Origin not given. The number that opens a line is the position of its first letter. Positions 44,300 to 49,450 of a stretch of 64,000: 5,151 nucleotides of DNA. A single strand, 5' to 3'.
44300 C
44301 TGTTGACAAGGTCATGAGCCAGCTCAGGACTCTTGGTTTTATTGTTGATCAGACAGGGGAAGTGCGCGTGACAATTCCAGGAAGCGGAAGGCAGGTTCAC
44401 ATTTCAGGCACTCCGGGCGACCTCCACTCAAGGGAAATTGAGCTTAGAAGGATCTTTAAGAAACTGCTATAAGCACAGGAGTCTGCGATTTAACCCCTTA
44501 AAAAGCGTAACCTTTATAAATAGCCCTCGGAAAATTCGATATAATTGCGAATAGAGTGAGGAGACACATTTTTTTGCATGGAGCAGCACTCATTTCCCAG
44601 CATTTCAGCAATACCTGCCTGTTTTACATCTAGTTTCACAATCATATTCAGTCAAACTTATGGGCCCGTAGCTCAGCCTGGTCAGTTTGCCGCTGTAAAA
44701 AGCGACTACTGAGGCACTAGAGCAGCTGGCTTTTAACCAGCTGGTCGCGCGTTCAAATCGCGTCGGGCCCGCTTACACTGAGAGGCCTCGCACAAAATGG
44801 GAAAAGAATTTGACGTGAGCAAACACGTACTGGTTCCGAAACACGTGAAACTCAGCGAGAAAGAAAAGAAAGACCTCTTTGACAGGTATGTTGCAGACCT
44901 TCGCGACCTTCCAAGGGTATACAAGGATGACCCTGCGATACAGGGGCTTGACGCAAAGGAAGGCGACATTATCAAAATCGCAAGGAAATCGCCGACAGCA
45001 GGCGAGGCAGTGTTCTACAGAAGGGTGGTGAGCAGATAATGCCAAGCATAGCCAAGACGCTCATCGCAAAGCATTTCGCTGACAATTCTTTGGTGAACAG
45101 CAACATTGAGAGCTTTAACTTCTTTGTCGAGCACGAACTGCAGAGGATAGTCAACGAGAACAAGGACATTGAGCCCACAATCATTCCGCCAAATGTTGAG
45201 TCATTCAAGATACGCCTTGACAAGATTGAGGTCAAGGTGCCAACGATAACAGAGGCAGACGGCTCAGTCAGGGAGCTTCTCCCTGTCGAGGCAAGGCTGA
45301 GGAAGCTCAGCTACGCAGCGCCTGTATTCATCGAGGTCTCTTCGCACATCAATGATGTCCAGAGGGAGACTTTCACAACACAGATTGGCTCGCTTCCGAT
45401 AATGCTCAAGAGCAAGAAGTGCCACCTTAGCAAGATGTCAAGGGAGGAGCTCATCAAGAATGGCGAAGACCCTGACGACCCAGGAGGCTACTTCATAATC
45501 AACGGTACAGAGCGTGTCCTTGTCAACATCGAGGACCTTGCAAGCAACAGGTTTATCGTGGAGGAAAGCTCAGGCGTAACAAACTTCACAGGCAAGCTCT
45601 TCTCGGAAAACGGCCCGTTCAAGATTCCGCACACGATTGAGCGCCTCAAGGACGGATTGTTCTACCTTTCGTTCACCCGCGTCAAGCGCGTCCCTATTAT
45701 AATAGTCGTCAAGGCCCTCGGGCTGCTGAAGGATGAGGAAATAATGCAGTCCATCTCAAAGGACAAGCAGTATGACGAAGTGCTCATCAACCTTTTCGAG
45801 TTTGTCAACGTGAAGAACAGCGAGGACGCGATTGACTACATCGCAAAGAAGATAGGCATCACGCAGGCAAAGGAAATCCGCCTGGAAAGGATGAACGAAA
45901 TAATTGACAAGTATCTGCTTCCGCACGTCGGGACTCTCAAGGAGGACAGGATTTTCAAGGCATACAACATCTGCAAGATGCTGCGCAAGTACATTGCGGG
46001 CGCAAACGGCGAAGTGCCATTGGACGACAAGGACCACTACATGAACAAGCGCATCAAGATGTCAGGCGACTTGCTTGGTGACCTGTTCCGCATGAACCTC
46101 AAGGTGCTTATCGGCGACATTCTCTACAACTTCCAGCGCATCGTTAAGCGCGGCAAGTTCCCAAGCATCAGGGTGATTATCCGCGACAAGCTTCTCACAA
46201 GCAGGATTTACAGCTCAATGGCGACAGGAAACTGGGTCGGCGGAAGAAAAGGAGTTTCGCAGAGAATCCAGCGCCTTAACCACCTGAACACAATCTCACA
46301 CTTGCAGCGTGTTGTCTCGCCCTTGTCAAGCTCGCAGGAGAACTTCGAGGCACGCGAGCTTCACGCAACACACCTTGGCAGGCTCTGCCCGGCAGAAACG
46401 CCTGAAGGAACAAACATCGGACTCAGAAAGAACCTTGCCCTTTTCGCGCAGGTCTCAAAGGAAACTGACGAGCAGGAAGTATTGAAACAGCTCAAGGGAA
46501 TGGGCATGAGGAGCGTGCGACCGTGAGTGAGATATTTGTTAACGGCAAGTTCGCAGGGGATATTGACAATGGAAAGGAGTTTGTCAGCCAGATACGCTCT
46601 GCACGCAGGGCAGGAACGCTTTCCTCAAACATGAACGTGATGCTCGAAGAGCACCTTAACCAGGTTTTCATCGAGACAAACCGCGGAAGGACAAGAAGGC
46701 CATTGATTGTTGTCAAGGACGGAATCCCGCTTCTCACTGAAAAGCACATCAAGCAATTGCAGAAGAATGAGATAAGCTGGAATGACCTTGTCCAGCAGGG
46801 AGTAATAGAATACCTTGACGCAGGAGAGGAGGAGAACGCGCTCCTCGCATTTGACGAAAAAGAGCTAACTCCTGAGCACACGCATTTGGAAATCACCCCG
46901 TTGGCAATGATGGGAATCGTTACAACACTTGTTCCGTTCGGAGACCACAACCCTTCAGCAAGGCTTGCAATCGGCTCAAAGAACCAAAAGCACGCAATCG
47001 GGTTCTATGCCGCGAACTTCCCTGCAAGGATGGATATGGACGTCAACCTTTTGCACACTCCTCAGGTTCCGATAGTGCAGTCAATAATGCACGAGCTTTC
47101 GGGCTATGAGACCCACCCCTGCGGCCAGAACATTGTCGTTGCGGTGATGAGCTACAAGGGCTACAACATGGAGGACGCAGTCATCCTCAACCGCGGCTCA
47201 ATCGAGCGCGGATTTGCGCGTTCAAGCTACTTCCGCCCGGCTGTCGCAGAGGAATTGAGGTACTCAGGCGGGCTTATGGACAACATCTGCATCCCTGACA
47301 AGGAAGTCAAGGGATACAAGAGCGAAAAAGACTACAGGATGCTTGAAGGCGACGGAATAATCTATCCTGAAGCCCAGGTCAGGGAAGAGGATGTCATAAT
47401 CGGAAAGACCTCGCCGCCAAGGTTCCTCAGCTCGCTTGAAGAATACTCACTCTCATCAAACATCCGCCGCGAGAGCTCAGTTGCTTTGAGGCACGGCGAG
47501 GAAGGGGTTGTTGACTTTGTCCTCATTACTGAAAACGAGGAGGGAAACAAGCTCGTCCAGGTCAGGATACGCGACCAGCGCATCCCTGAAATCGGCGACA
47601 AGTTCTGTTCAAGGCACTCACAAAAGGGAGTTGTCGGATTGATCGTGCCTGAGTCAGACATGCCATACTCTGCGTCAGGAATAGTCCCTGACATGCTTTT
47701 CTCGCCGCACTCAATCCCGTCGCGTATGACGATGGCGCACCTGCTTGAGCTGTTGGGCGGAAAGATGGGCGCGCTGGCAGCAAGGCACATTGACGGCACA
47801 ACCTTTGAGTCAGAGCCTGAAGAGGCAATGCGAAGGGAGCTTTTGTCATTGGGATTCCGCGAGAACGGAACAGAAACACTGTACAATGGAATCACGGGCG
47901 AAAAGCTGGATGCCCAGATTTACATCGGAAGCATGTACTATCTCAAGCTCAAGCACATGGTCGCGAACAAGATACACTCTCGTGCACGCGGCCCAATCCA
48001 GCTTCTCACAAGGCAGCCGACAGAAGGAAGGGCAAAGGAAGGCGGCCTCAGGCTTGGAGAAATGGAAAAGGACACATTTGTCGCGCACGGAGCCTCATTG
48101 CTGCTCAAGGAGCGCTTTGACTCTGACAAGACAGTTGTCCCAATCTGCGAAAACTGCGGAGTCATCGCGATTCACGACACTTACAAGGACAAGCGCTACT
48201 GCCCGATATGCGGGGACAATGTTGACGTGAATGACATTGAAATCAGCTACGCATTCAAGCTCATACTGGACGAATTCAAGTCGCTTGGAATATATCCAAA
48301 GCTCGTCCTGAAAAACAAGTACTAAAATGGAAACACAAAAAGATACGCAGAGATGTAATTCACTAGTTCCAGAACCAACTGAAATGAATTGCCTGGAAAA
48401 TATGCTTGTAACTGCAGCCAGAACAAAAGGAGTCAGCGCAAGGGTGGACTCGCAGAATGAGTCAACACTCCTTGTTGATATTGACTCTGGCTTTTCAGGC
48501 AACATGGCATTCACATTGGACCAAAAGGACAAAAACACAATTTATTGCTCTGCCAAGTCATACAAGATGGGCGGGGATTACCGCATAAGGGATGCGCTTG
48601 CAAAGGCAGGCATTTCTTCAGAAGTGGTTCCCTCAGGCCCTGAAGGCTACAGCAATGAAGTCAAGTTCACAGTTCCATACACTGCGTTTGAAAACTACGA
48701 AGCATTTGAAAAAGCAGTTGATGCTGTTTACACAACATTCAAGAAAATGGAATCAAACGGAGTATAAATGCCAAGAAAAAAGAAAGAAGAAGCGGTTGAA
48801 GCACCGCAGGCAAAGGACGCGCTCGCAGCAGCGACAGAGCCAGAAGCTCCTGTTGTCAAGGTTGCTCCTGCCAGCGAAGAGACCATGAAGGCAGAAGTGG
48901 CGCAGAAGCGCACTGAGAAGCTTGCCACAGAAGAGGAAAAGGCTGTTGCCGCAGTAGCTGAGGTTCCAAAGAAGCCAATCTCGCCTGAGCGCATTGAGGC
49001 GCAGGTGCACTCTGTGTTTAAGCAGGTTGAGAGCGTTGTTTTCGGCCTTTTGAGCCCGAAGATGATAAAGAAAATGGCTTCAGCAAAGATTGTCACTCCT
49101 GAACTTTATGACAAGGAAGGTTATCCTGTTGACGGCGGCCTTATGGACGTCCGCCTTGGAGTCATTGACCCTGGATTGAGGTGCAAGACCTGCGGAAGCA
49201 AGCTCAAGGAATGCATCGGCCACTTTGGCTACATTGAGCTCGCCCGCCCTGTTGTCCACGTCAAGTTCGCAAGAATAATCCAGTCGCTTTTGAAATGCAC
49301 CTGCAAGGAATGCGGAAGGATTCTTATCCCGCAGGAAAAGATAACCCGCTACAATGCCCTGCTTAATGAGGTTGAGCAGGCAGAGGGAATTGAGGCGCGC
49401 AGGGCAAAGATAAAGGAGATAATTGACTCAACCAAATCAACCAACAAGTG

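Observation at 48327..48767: Orphan 146-aa ORF inserted in the RNA polymerase core operon between rpoB' and rpoA'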

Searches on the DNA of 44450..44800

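Call 87: search_rna_families(source=window, start=44450, end=44800, threshold=evalue, max_evalue=1, show_alignments=1)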
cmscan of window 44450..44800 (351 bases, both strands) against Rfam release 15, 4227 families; matches with E-value up to 1: 1.
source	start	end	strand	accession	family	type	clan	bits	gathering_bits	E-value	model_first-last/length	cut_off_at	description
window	44709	44766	+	RF00005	tRNA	Gene; tRNA;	CL00001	26.5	29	0.0016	5-66/71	no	tRNA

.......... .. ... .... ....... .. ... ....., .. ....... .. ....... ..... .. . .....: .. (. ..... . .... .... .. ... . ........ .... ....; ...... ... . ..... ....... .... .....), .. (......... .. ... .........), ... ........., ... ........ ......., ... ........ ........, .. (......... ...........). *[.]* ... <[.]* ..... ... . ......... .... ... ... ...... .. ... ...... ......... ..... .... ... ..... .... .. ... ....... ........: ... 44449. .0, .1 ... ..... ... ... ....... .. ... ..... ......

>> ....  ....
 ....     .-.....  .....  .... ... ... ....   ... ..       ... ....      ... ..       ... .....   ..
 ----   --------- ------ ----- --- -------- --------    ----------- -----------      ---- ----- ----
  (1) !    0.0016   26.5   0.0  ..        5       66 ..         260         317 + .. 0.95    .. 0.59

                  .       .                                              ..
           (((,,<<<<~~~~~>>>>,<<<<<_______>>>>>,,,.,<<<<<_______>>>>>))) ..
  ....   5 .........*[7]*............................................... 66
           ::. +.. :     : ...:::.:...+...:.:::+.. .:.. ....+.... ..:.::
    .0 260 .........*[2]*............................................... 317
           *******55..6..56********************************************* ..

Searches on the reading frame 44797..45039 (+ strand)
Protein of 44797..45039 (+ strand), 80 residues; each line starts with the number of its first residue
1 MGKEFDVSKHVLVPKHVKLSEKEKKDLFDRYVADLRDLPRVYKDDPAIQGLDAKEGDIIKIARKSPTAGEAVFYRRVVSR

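Call 6: search_protein_families(library=pfam, proteins=[window:44797-45039:+], max_evalue=1)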
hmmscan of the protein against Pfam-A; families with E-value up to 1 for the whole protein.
window:44797-45039:+ (80 aa): 1 family
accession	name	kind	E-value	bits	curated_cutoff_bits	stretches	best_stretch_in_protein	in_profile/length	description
PF01191.24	RNA_pol_Rpb5_C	-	5.2e-27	93.9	23.5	1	5-77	1-73/73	RNA polymerase Rpb5, C-terminal domain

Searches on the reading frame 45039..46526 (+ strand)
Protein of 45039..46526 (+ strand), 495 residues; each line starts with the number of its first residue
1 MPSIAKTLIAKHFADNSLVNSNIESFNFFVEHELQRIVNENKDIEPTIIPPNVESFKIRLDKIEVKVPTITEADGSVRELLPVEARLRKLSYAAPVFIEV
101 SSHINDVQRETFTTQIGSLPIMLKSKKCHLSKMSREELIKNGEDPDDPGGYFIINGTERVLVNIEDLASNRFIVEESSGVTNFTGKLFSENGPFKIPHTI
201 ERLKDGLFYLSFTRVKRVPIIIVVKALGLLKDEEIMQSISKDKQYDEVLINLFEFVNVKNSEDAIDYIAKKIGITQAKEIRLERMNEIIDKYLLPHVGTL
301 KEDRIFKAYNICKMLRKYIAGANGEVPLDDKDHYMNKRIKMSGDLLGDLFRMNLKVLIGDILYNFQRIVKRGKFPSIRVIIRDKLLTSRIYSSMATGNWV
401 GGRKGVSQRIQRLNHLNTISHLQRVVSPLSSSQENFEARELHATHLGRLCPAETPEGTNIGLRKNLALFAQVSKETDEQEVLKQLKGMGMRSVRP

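Call 6: search_protein_families(library=pfam, proteins=[window:45039-46526:+], max_evalue=1)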
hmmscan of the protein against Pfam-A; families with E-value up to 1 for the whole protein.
window:45039-46526:+ (495 aa): 5 families
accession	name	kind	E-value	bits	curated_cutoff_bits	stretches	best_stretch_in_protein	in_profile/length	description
PF04563.20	RNA_pol_Rpb2_1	-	2.5e-48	164.8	28.2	1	18-386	2-201/203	RNA polymerase beta subunit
PF04561.19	RNA_pol_Rpb2_2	-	2.1e-24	86.7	21.7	1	203-340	36-190/190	RNA polymerase Rpb2, domain 2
PF04565.21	RNA_pol_Rpb2_3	-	4.5e-23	81.6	21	1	410-472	3-68/68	RNA polymerase Rpb2, domain 3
PF16514.10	NADH-UOR_E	-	0.092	13.5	25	1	235-271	17-53/74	putative NADH-ubiquinone oxidoreductase chain E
PF20946.2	Ctf4_C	-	0.14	12.8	26.4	1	273-317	26-71/104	DNA polymerase alpha-binding protein Ctf4, C-terminal domain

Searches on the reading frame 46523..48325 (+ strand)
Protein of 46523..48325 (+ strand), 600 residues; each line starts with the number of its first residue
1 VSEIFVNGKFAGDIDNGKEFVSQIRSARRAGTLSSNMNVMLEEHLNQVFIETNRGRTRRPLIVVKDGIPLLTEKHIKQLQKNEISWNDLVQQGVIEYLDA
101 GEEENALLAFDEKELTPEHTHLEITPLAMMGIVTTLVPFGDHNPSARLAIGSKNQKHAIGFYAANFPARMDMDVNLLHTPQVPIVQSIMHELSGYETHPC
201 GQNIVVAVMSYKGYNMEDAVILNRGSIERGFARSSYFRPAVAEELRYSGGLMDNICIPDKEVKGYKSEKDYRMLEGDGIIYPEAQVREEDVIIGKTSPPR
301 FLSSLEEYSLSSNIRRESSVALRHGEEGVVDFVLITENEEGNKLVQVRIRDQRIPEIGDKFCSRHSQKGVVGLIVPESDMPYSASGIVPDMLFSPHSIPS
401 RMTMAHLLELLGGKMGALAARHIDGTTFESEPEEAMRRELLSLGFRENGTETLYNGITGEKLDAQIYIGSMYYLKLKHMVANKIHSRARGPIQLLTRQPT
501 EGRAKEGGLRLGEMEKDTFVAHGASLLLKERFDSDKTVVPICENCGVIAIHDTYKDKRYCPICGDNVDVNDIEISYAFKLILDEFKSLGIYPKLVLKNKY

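Call 6: search_protein_families(library=pfam, proteins=[window:46523-48325:+], max_evalue=1)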
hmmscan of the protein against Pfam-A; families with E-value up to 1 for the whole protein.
window:46523-48325:+ (600 aa): 10 families
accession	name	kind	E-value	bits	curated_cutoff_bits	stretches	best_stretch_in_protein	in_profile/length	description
PF00562.33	RNA_pol_Rpb2_6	-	3.3e-125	418.5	23.4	1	134-505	2-373/373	RNA polymerase Rpb2, domain 6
PF04560.25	RNA_pol_Rpb2_7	-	6.9e-23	81.3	32.1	1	507-596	1-86/87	RNA polymerase Rpb2, domain 7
PF04566.18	RNA_pol_Rpb2_4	-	2.9e-17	63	28.7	1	4-65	1-62/62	RNA polymerase Rpb2, domain 4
PF04567.22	RNA_pol_Rpb2_5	-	6.8e-08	33.7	21.1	1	86-118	1-33/66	RNA polymerase Rpb2, domain 5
PF06677.18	Auto_anti-p27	-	0.034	14.7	24.1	1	541-564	17-40/40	Sjogren's syndrome/scleroderma autoantigen 1 (Autoantigen p27)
PF16988.10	Vps36-NZF-N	-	0.11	12.3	27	1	529-554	22-48/65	Vacuolar protein sorting 36 NZF-N zinc-finger domain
PF01983.22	CofC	-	0.16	11.6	22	1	40-84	74-114/217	Guanylyl transferase CofC like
PF21349.2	RUBY_RBDX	-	0.23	11.4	26.5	1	542-564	3-23/30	Rubrerythrin, rubredoxin-like domain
PF06221.18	zf-C2HC5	-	0.27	11.7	25.8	1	537-566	15-43/54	Putative zinc finger motif, C2HC5-type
PF13248.11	Zn_ribbon_3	-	0.86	9.6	27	0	558-571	3-16/26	zinc-ribbon domain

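Call 7: search_protein_families(library=ncbifam, proteins=[window:46523-48325:+], max_evalue=1)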
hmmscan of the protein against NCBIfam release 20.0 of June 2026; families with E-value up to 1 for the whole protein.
window:46523-48325:+ (600 aa): 6 families
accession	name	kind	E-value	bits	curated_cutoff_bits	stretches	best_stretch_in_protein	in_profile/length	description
TIGR03670.1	rpoB_arch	equivalog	4.3e-268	890.5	811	1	4-599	1-598/599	DNA-directed RNA polymerase subunit B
NF006335.0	PRK08565.1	equivalog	8e-263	874.7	1402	1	2-599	513-1114/1116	DNA-directed RNA polymerase subunit B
NF001616.1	PRK00405.1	equivalog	4.7e-66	223.3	896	2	201-530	689-1044/1096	DNA-directed RNA polymerase subunit beta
TIGR02013.1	rpoB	equivalog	4e-60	203.6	801.15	2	342-530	997-1188/1238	DNA-directed RNA polymerase subunit beta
NF007172.0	PRK09603.1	equivalog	1.4e-37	128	5372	3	447-532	1238-1323/2890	DNA-directed RNA polymerase subunit beta/beta'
NF011417.0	PRK14844.1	equivalog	2.5e-33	114.3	4632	3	428-532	1277-1381/2839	DNA-directed RNA polymerase subunit beta/beta'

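Call 18: find_related_loci(query=window:46523-48322:+, collection=genome_contigs, flank=6000)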
Query window:46523-48322:+ (600 aa) in genome_contigs; peptide patterns used: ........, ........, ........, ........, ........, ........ (x = any residue, [..] = any of these).
600 stretches matched a pattern (row limit reached: there are more); 553 encode a relative of the query (tblastn E <= 1e-3); the best 80 are kept; 80 distinct loci.
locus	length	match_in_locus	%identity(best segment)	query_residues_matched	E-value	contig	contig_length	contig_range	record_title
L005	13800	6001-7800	99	1-600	0e+0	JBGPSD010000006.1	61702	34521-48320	MAG: Candidatus Nanoarchaeia archaeon isolate OBJ1_062018_130_26 k141_173163_length_61702_cov_11.0956, whole genome shot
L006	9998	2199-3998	89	1-600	0e+0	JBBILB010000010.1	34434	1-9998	MAG: Candidatus Woesearchaeota archaeon isolate PGS172224_bin_2 NODE_965_length_34434_cov_2.66371, whole genome shotgun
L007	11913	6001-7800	88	1-600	0e+0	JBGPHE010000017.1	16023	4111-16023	MAG: Candidatus Nanoarchaeia archaeon isolate OBJ_0618_7090110_366 k141_12047638_length_16023_cov_26.0015, whole genome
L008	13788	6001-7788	89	1-596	0e+0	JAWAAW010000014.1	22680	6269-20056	MAG: Candidatus Woesearchaeota archaeon isolate JZ-4_201709_bins_170 JZ-4_201709_bins_170_scaffold_14, whole genome shot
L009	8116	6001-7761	90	14-600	0e+0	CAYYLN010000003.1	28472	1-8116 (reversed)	MAG TPA_asm: uncultured Methanosarcinales archaeon isolate binchicken_co38_1403 genome assembly, contig: NODE_3397_lengt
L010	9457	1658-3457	89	1-600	0e+0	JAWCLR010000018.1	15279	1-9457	MAG: Candidatus Woesearchaeota archaeon isolate JZ-2_201705_bins_23 JZ-2_201705_bins_23_scaffold_18, whole genome shotgu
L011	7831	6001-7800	81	1-600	0e+0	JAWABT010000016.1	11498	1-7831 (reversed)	MAG: Candidatus Woesearchaeota archaeon isolate JZ-4_201808_bins_211 JZ-4_201808_bins_211_scaffold_16, whole genome shot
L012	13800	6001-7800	79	1-600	0e+0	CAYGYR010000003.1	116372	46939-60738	MAG TPA_asm: uncultured Methanosarcinales archaeon isolate ERP119294_co1_430 genome assembly, contig: NODE_157_length_11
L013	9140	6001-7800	79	1-600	0e+0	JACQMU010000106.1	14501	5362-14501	MAG: Candidatus Woesearchaeota archaeon isolate NC_groundwater_1237_Ag_S-0.1um_39_34 S_p1_S3_coassembly_k141_1460139, wh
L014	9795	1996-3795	79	1-600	0e+0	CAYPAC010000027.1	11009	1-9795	MAG TPA_asm: uncultured Methanosarcinales archaeon isolate binchicken_co38_1178 genome assembly, contig: NODE_12616_leng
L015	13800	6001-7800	77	1-600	0e+0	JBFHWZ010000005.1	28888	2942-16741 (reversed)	MAG: Candidatus Woesearchaeota archaeon isolate Mix_sand09.2021.07.Z.43 k141_307013_length_28888_cov_13.9486, whole geno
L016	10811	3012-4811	78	1-600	0e+0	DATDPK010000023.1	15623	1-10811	MAG TPA_asm: Candidatus Nanoarchaeia archaeon isolate SMAG_U7919 k141_1597735, whole genome shotgun sequence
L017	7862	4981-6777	78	1-600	0e+0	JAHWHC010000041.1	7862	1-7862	MAG: Candidatus Woesearchaeota archaeon isolate FT1_425 k127_27224802, whole genome shotgun sequence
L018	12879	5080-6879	77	1-600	0e+0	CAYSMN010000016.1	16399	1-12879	MAG TPA_asm: uncultured Methanosarcinales archaeon isolate SRP119689_co1_35 genome assembly, contig: NODE_4949_length_16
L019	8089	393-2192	77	1-600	0e+0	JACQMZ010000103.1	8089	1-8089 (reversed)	MAG: Candidatus Woesearchaeota archaeon isolate NC_groundwater_1242_Ag_S-0.1um_49_30 S_p1_S3_coassembly_k141_2104573, wh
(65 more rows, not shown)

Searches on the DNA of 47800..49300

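Call 75: search_rna_families(source=window, start=47800, end=49300, threshold=evalue, max_evalue=1)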
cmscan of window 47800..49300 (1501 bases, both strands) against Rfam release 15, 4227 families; matches with E-value up to 1: 0.
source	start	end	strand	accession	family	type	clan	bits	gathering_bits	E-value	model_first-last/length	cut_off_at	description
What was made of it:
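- There is no Rfam match (call 75).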
